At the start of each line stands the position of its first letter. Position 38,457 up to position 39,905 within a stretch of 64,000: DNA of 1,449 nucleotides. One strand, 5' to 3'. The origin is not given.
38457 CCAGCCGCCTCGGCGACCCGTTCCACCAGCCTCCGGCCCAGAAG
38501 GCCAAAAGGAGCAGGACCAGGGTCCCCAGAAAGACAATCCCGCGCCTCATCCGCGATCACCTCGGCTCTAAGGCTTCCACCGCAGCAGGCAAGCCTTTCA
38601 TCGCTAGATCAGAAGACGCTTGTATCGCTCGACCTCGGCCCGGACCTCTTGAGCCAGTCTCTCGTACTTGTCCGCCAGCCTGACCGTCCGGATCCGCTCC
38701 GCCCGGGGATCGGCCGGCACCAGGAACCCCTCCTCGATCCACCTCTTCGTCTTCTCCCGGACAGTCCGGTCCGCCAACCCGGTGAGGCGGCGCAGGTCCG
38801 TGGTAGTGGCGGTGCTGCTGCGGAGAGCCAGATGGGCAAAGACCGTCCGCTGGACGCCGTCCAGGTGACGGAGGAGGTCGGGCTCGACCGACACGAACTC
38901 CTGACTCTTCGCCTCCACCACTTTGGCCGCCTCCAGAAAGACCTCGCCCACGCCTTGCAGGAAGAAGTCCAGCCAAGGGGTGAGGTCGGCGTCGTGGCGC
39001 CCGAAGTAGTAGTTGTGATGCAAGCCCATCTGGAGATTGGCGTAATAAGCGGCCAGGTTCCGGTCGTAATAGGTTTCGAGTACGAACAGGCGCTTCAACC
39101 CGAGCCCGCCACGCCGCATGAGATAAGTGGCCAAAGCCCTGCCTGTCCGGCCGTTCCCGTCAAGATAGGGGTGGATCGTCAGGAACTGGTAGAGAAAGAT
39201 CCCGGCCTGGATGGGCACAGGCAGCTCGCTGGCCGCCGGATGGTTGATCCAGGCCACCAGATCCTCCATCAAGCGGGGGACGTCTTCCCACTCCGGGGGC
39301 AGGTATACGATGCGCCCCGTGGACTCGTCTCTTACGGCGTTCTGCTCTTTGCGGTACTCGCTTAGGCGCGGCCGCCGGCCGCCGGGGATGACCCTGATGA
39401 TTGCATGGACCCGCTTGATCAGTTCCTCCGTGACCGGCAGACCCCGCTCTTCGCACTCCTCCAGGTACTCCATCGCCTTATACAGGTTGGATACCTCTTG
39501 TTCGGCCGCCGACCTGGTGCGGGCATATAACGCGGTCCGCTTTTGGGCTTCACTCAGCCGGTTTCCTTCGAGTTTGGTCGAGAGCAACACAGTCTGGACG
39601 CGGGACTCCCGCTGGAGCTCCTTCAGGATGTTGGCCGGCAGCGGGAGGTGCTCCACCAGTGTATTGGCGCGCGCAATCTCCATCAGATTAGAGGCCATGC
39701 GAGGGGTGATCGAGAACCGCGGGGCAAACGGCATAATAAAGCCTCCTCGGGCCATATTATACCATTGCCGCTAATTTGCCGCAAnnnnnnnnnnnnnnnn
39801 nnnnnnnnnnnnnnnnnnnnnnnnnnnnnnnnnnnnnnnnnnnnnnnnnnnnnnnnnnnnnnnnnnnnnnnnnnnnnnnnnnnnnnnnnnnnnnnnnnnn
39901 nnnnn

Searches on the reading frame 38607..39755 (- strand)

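Call 46: search_protein_families(library=ncbifam, proteins=[window:38607-39755:-], max_evalue=1e-10)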
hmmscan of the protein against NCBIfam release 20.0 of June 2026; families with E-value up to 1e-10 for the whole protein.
window:38607-39755:- (383 aa): 1 family
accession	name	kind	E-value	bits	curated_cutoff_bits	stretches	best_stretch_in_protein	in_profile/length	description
NF046030.1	ProtAdlyltaseSoFic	equivalog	4.3e-14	52.2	550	1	138-273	137-263/361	protein adenylyltransferase Fic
